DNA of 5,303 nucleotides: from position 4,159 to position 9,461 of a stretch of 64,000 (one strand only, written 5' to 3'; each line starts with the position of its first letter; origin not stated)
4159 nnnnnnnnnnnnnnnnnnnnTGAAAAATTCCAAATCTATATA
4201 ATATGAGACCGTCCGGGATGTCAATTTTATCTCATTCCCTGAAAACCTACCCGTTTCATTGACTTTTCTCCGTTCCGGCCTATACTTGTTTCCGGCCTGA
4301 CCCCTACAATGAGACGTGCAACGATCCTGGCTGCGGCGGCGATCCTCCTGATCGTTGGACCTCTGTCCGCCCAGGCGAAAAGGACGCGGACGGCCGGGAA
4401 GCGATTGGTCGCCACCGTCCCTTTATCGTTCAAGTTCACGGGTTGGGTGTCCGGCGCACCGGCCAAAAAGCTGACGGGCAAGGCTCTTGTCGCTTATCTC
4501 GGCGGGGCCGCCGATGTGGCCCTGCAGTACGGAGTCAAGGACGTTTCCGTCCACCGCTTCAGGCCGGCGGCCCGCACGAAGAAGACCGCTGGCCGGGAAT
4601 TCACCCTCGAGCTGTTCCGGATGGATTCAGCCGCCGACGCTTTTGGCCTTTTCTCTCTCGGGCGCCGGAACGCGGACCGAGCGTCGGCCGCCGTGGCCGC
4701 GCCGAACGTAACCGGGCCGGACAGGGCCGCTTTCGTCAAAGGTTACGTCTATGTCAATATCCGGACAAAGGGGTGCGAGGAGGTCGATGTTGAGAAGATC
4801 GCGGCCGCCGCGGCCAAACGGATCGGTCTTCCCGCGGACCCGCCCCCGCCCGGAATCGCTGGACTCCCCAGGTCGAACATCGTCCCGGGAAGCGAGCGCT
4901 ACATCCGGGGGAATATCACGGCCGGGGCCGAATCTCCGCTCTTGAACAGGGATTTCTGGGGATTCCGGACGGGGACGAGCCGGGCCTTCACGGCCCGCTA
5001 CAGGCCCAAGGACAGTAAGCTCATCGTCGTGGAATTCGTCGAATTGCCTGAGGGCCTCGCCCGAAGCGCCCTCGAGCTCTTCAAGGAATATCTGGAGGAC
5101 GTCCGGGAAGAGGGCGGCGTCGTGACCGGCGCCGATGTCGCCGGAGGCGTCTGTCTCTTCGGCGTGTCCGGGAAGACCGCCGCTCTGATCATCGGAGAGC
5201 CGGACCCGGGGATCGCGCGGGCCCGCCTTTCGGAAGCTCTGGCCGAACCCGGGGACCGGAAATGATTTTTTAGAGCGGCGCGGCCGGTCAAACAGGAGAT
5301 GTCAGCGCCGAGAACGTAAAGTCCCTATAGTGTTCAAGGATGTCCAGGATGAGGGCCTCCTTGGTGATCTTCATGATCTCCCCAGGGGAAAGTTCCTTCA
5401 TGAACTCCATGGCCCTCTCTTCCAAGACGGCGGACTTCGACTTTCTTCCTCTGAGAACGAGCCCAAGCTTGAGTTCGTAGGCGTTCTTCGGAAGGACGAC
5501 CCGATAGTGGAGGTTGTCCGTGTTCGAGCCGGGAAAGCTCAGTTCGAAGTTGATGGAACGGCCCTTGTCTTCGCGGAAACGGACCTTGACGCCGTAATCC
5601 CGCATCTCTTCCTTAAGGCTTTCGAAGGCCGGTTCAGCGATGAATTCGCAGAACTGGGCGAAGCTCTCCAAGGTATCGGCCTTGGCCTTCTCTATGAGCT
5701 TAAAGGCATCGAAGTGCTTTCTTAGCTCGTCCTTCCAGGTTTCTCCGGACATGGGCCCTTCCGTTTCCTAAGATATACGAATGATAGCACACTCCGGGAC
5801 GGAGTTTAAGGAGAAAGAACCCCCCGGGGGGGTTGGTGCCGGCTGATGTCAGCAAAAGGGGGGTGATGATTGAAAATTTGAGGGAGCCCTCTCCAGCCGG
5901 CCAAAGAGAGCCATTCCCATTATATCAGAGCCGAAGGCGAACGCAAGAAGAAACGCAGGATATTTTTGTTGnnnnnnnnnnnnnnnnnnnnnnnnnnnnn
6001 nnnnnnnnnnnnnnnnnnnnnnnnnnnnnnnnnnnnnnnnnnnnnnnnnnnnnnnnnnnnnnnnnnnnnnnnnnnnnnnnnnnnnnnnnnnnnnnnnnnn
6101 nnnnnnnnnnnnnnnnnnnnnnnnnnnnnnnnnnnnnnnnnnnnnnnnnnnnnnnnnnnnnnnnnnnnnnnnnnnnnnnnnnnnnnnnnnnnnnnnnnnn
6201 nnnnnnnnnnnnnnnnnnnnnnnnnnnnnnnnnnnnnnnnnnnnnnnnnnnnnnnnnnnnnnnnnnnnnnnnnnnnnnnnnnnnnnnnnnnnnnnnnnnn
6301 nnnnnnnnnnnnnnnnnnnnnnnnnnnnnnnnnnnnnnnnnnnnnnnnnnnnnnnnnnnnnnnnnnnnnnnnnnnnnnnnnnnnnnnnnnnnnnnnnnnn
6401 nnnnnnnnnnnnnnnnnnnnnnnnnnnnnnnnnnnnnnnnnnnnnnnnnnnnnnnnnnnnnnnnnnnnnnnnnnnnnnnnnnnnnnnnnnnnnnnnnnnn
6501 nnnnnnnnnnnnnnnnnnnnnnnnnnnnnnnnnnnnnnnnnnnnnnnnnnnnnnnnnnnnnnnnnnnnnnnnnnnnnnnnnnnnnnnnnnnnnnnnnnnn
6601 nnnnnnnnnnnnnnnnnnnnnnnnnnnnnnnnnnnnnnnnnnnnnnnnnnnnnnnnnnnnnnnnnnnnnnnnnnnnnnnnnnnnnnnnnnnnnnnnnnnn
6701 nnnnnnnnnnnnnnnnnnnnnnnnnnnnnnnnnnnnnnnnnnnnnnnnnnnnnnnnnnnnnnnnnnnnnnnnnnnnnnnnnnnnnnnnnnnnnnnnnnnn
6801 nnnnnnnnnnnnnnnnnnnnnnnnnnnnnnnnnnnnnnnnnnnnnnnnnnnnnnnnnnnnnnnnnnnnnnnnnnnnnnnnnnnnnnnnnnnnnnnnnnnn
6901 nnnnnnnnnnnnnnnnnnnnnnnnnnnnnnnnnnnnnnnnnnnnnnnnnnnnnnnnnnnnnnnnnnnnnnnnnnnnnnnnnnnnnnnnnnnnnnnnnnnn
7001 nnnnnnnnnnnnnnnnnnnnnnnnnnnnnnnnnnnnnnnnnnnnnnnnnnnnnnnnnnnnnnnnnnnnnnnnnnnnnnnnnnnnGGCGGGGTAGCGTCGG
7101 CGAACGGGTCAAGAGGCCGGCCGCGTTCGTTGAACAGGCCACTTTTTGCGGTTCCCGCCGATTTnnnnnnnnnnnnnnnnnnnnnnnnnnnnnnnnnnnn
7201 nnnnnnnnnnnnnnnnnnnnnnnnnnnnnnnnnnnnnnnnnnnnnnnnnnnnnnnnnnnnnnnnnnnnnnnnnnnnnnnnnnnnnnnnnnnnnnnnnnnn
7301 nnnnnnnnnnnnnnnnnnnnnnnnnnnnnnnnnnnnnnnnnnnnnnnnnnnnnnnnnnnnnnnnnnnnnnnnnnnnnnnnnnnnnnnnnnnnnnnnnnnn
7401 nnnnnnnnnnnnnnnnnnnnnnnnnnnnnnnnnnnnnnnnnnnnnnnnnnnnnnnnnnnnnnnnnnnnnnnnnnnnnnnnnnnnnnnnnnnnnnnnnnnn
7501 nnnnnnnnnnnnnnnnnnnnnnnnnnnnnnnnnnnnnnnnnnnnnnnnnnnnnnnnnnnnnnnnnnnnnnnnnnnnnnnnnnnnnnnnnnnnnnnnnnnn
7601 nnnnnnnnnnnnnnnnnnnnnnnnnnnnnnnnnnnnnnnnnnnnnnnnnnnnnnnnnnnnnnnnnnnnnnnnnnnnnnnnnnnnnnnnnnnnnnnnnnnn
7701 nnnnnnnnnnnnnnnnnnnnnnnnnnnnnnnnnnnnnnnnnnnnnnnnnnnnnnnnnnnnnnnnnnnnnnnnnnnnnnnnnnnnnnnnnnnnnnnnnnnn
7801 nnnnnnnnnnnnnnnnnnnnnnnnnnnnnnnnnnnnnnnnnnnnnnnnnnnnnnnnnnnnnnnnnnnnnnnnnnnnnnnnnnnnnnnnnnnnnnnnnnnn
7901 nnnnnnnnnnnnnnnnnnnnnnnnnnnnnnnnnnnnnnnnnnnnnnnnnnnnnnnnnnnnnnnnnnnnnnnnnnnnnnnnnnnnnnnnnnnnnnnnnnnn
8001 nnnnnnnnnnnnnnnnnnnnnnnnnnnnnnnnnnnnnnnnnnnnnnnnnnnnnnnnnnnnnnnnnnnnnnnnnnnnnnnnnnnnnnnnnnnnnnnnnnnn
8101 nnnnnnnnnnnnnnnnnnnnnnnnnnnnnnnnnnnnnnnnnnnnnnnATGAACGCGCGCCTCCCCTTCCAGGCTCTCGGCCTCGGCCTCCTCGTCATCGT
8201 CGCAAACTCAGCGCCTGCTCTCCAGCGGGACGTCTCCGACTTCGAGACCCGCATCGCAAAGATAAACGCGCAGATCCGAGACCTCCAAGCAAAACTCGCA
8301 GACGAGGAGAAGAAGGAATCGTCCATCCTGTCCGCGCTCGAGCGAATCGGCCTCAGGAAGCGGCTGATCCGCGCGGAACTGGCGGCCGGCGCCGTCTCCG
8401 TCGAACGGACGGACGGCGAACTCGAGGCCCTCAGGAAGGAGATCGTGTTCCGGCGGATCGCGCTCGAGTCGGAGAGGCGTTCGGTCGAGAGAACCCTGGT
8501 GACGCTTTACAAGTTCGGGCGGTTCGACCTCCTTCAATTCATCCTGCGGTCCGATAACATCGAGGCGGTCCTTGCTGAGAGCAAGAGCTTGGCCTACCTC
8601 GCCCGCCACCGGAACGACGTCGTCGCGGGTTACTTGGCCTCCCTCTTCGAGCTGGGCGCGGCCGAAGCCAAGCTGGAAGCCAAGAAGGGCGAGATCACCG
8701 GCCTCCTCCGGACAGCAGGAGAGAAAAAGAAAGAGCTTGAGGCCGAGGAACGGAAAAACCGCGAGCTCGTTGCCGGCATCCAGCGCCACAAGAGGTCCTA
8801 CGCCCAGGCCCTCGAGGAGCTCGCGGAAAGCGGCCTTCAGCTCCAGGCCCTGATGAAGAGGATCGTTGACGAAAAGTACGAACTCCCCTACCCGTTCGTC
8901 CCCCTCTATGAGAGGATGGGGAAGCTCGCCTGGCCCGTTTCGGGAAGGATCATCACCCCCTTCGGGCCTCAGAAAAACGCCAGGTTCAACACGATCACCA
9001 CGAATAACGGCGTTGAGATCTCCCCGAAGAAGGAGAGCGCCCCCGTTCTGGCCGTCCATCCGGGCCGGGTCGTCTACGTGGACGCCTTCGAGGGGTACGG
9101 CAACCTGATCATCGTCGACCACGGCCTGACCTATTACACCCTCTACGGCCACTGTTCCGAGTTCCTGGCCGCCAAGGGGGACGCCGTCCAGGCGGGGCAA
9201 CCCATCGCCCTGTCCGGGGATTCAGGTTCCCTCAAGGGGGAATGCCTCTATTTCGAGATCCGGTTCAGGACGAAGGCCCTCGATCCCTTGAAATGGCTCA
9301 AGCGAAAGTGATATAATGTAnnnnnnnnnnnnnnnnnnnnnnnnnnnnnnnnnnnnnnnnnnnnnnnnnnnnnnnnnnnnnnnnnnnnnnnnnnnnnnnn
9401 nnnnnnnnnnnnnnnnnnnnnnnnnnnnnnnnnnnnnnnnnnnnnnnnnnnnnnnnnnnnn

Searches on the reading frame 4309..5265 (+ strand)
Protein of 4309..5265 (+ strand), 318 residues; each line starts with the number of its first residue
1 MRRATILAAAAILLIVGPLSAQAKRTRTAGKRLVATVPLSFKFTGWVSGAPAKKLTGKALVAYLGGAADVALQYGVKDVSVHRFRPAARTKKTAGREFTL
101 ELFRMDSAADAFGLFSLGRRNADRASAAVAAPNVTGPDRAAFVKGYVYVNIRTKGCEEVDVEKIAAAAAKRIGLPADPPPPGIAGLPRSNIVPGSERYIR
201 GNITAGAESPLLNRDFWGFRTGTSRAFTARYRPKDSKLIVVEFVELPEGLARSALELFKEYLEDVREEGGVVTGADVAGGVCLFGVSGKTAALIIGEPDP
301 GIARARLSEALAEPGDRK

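Call 50: search_protein_families(library=pfam, proteins=[window:4309-5265:+], max_evalue=0.0001)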
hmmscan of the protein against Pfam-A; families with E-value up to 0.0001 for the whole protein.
window:4309-5265:+ (318 aa): 1 family
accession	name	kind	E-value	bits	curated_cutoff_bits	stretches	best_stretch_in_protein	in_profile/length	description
PF20244.3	DUF6599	-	5.4e-23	82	27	1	44-240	2-180/186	Family of unknown function (DUF6599)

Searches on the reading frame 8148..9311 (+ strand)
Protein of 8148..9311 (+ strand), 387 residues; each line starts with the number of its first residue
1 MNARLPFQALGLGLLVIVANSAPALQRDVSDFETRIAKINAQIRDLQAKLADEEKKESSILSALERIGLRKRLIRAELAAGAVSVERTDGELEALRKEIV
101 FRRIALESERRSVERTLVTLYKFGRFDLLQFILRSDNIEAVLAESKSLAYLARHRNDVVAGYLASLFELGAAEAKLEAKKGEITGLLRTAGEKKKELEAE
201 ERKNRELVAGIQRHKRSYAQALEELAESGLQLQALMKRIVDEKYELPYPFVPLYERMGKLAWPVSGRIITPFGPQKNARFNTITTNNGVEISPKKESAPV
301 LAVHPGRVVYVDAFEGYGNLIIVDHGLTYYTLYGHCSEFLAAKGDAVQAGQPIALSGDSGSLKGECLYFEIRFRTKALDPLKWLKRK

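Call 50: search_protein_families(library=pfam, proteins=[window:8148-9311:+], max_evalue=0.0001)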
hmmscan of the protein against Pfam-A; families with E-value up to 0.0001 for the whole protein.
window:8148-9311:+ (387 aa): 1 family
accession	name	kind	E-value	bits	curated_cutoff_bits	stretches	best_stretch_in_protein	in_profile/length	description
PF01551.29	Peptidase_M23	-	1.6e-24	86.3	28.7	1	285-380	2-96/96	Peptidase family M23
